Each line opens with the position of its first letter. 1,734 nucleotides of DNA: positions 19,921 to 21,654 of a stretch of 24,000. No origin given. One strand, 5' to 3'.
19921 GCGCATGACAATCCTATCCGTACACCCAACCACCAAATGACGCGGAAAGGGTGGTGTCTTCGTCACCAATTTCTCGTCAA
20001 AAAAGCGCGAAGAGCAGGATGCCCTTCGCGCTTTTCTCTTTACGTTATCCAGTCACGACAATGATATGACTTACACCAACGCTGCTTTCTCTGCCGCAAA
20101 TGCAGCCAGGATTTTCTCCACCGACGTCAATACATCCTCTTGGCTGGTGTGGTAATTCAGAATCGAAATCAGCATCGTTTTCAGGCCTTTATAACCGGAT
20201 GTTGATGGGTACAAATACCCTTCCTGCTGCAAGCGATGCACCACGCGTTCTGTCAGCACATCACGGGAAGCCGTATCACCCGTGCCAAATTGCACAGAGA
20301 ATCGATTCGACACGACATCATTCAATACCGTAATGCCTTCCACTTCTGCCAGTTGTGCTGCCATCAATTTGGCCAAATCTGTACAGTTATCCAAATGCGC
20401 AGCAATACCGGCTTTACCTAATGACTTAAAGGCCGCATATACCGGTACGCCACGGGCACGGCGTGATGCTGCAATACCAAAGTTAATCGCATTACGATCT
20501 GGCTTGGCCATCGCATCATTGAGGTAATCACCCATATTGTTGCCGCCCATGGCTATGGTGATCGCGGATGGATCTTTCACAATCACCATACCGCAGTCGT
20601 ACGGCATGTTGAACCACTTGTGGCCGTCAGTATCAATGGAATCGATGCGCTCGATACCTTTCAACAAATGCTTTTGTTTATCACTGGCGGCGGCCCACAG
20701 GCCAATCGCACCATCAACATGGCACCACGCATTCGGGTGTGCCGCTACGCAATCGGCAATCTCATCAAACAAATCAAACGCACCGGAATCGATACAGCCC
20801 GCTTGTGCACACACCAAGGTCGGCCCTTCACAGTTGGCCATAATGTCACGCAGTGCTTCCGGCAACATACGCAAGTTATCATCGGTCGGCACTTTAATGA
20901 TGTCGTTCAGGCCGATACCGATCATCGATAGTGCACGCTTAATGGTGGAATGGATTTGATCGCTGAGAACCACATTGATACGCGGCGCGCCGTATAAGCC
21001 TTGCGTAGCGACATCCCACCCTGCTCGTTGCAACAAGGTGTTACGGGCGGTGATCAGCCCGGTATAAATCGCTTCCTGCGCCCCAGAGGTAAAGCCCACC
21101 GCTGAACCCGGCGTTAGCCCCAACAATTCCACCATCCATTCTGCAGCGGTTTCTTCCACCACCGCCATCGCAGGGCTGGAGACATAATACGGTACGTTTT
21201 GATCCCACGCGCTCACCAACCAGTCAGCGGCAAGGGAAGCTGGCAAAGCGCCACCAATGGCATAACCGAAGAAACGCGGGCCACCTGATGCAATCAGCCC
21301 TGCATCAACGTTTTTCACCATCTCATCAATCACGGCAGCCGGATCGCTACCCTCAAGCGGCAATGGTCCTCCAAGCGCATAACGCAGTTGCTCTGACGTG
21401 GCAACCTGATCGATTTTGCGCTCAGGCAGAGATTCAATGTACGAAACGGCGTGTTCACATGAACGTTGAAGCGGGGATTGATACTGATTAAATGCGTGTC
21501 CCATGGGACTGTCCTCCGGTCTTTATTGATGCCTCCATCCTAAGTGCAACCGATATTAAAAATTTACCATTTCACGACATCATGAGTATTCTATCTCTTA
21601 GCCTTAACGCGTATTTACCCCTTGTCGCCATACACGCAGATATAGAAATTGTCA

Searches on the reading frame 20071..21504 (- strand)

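Call 77: search_protein_families(library=pfam, proteins=[window:20071-21504:-])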
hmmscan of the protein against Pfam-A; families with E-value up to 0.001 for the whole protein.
window:20071-21504:- (477 aa): 1 family
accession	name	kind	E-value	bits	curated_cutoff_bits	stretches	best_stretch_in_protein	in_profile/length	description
PF00282.25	Pyridoxal_deC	-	2.2e-46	158.8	27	1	55-395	19-363/375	Pyridoxal-dependent decarboxylase conserved domain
